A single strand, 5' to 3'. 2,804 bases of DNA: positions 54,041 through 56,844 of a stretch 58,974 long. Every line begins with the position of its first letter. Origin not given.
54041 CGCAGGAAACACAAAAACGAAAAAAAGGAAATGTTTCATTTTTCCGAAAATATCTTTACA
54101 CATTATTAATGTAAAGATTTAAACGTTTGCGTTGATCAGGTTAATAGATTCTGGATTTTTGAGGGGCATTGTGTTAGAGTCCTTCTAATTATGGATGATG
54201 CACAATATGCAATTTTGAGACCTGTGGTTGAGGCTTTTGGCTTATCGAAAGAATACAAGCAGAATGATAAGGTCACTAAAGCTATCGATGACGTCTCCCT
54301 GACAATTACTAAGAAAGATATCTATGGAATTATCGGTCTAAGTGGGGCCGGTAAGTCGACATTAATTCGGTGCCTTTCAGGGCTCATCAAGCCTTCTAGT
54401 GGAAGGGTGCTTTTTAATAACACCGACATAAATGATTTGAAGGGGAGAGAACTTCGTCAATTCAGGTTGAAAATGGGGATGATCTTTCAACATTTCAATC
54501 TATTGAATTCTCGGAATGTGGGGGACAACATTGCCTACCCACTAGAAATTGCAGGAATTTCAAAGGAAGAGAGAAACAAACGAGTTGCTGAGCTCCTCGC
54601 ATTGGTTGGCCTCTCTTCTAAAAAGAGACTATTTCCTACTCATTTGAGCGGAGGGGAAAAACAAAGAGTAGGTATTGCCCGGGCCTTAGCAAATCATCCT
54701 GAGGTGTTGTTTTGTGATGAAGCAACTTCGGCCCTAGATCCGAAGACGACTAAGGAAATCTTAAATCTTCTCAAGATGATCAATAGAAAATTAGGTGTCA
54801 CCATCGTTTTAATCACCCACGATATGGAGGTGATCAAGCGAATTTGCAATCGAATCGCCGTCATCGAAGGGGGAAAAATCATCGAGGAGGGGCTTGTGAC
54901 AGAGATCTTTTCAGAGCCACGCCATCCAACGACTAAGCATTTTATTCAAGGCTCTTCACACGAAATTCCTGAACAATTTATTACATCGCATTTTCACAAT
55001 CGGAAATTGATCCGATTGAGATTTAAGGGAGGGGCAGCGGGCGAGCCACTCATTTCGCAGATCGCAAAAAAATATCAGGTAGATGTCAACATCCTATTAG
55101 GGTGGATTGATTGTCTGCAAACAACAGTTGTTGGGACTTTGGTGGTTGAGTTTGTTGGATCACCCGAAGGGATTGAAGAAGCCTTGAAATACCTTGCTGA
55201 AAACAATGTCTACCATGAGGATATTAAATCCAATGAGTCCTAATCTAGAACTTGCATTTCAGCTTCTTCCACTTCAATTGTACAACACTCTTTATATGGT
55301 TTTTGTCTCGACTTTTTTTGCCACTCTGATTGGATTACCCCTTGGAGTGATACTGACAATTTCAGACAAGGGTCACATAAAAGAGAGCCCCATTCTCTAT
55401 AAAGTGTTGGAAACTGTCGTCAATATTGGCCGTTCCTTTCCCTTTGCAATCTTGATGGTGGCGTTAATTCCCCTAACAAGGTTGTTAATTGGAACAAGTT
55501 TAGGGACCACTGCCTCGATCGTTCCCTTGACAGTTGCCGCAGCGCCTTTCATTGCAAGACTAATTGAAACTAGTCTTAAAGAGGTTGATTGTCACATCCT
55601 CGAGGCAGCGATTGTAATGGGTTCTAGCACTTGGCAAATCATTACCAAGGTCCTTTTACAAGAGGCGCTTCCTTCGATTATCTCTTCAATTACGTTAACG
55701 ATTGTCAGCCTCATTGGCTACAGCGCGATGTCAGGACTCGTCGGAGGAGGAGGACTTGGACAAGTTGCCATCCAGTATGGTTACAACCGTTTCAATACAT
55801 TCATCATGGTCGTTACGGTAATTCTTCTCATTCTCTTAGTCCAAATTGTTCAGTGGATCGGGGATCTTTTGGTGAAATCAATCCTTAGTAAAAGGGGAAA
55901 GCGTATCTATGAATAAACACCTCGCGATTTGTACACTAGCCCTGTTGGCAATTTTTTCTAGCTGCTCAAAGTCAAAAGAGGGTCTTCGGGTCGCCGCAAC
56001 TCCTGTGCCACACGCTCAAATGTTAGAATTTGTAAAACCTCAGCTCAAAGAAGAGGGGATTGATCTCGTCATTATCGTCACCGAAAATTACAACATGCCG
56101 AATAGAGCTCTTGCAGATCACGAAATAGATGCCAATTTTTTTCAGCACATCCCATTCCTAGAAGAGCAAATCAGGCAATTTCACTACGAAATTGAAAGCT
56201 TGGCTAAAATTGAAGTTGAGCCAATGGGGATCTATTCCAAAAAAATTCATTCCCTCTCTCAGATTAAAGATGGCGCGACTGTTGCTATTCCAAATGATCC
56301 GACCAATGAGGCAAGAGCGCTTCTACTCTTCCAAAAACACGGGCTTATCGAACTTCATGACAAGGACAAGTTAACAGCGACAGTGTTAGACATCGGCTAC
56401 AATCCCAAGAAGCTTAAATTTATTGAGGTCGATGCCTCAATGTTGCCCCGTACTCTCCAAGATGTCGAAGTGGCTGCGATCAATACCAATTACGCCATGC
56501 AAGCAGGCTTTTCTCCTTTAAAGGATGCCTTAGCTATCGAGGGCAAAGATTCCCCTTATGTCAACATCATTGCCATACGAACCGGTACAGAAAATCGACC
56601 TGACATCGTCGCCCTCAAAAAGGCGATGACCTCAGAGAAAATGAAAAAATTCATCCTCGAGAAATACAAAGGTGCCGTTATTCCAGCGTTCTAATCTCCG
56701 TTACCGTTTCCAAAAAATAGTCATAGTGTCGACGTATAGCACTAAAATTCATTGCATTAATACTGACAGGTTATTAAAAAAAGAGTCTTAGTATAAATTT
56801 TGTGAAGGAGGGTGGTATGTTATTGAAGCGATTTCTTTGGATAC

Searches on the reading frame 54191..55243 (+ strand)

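Call 3: search_protein_families(library=pfam, proteins=[window:54191-55243:+], max_evalue=0.1)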
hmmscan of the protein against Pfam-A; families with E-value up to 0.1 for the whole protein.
window:54191-55243:+ (350 aa): 18 families
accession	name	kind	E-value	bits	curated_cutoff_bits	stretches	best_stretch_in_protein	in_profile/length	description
PF00005.33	ABC_tran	-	6.4e-36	124.4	25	1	33-180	2-137/137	ABC transporter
PF09383.16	NIL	-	6.4e-23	80.9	24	1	272-342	1-71/73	NIL domain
PF13304.12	AAA_21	-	9.3e-10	39.5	27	2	165-215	251-303/304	AAA domain, putative AbiEii toxin, Type IV TA system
PF02463.25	SMC_N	-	4.5e-07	30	40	1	41-219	23-206/220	RecF/RecN/SMC N terminal domain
PF13401.12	AAA_22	-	6.4e-05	23.7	27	1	43-210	6-123/130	AAA domain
PF13555.12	AAA_29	-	6.8e-05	23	27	1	33-77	13-56/61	P-loop containing region of AAA domain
PF03193.22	RsgA_GTPase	-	0.0041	17.4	30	1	25-64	90-128/174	RsgA GTPase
PF05621.17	TniB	-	0.0049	16.8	22.4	1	168-208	118-160/189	Bacterial TniB protein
PF01926.29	MMR_HSR1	-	0.0054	17.3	21.9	1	46-84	3-40/113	50S ribosome-binding GTPase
PF02456.21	Adeno_IVa2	-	0.0074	15.6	21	1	35-95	79-142/370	Adenovirus IVa2 protein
PF13191.12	AAA_16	-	0.023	15.6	32.6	1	47-81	29-63/167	AAA ATPase domain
PF13558.12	SbcC_Walker_B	-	0.027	15.2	27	0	167-195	61-89/90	SbcC/RAD50-like, Walker B motif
PF03215.21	Rad17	-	0.027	14.9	23.8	1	26-68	29-71/186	Rad17 P-loop domain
PF04940.18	BLUF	-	0.039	14.5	25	0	173-255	5-80/92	Sensors of blue-light using FAD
PF25199.1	nSTAND_NTPase5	-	0.042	14.1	34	0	37-89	36-91/145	Novel STAND NTPase 5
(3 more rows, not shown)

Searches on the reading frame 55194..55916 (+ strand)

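Call 14: search_protein_families(library=pfam, proteins=[window:55194-55916:+], max_evalue=0.00001)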
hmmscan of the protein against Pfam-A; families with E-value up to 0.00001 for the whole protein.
window:55194-55916:+ (240 aa): 1 family
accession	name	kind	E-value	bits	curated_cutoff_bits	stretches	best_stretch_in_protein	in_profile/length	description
PF00528.27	BPD_transp_1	-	2.5e-19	70.2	26.4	1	47-230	1-182/184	Binding-protein-dependent transport system inner membrane component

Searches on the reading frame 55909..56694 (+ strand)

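Call 14: search_protein_families(library=pfam, proteins=[window:55909-56694:+], max_evalue=0.00001)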
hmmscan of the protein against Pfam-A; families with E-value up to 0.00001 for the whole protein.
window:55909-56694:+ (261 aa): 1 family
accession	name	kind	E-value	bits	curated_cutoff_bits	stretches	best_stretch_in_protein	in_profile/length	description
PF03180.19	Lipoprotein_9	-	4.8e-90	301.3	27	1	26-261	1-236/236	NlpA lipoprotein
